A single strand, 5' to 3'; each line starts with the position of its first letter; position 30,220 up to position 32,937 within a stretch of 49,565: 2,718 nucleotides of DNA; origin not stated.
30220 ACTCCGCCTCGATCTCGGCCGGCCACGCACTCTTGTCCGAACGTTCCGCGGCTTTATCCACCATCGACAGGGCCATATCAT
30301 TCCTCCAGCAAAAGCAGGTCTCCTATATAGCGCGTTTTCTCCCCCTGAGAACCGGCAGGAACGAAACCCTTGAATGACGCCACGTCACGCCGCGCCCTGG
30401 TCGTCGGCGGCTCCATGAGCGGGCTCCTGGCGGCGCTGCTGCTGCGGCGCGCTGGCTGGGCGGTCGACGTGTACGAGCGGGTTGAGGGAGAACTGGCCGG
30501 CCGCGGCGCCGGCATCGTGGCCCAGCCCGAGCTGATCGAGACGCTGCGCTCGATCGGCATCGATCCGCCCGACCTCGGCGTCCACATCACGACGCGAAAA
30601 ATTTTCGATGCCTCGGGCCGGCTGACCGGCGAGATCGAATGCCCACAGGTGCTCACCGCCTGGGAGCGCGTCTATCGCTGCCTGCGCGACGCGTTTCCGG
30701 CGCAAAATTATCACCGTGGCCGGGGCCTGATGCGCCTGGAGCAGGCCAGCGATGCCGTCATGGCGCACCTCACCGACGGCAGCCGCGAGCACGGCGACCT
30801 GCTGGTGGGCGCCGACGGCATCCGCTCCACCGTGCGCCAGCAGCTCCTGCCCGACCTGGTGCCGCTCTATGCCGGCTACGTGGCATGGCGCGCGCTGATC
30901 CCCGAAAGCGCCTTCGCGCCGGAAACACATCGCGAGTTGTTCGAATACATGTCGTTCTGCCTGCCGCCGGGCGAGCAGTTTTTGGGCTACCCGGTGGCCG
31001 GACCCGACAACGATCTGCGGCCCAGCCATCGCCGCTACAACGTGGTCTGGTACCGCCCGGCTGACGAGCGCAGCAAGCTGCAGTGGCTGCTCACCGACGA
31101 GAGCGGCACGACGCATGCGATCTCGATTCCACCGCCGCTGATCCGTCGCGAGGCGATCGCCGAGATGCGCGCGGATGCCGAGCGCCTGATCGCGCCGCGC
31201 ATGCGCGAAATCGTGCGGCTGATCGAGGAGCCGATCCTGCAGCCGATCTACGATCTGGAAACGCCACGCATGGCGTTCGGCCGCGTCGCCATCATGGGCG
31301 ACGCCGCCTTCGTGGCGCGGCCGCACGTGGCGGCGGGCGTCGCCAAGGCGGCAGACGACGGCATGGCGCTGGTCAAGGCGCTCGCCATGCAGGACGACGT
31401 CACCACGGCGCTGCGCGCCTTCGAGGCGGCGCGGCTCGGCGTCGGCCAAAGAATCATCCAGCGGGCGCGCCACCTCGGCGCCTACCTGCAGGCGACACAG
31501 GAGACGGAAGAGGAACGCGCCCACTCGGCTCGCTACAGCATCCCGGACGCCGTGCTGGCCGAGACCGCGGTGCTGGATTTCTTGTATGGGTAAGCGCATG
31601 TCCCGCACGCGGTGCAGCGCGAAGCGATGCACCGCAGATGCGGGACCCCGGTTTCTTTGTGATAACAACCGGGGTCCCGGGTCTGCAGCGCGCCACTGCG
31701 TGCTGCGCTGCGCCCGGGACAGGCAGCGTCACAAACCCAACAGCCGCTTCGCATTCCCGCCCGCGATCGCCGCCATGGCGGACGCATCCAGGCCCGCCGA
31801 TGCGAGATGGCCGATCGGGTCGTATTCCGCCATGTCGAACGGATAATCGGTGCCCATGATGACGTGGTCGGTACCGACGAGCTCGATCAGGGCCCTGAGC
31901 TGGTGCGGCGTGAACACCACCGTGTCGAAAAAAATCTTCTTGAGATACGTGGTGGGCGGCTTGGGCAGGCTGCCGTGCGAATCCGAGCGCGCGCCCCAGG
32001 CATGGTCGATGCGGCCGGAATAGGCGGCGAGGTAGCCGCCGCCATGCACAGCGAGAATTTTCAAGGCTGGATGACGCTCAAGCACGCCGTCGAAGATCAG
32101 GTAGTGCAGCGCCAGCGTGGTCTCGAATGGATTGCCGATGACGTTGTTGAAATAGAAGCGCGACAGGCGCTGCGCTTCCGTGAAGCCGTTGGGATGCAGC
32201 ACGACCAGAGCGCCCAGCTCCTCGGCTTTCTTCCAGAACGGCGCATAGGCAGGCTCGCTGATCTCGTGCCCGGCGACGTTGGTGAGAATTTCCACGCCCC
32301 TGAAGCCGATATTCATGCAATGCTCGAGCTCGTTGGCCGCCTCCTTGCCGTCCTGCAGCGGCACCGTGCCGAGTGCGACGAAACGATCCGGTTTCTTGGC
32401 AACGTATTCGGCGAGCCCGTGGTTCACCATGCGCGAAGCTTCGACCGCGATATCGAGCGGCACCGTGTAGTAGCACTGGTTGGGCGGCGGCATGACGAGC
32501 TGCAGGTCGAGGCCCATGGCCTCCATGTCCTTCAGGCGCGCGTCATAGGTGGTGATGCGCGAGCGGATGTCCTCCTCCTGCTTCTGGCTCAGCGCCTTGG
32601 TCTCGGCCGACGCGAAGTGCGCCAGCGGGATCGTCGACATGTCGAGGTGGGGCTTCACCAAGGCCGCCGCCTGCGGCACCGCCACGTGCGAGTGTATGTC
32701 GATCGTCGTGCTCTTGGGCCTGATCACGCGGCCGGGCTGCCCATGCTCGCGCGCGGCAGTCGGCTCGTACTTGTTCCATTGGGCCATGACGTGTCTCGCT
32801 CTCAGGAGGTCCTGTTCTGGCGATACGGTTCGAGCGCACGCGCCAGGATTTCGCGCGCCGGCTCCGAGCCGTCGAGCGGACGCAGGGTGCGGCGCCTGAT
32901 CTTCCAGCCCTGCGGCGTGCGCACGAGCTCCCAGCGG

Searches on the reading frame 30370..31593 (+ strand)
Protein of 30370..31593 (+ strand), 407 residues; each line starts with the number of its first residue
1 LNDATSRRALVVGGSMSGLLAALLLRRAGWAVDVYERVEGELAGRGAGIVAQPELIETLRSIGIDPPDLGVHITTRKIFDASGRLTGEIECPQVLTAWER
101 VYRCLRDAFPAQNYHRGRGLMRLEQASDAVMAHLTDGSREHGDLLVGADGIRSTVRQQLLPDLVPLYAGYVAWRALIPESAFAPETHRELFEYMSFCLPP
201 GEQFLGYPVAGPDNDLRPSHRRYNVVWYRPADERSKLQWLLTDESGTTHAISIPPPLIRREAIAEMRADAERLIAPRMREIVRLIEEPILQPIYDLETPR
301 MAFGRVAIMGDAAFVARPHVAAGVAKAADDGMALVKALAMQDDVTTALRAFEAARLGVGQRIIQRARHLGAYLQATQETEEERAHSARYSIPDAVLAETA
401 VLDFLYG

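Call 82: search_protein_families(library=pfam, proteins=[window:30370-31593:+], max_evalue=0.00001)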
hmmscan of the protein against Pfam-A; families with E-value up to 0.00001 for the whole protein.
window:30370-31593:+ (407 aa): 2 families
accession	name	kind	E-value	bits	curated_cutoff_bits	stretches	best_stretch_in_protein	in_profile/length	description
PF22607.2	FAD_binding-like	-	1.4e-26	93.4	27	1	167-295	1-130/130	FAD binding domain-like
PF01494.25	FAD_binding_3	-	1.1e-16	61.5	22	1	9-160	4-168/349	FAD binding domain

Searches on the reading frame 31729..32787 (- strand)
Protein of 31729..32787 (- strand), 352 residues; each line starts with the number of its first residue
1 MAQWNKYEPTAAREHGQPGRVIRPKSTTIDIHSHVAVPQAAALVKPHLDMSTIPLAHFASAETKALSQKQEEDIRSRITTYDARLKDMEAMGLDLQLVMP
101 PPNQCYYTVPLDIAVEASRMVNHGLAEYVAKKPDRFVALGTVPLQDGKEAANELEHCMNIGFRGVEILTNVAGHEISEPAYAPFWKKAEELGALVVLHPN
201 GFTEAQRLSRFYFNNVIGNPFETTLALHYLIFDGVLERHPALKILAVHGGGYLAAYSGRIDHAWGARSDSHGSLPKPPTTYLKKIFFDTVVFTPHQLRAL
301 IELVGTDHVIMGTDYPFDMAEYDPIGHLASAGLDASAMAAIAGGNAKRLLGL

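Call 82: search_protein_families(library=pfam, proteins=[window:31729-32787:-], max_evalue=0.00001)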
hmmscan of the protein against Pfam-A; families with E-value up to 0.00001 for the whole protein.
window:31729-32787:- (352 aa): 1 family
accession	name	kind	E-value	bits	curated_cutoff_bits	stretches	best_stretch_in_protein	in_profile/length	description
PF04909.20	Amidohydro_2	-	1.4e-36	127.2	26.4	1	29-352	1-289/289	Amidohydrolase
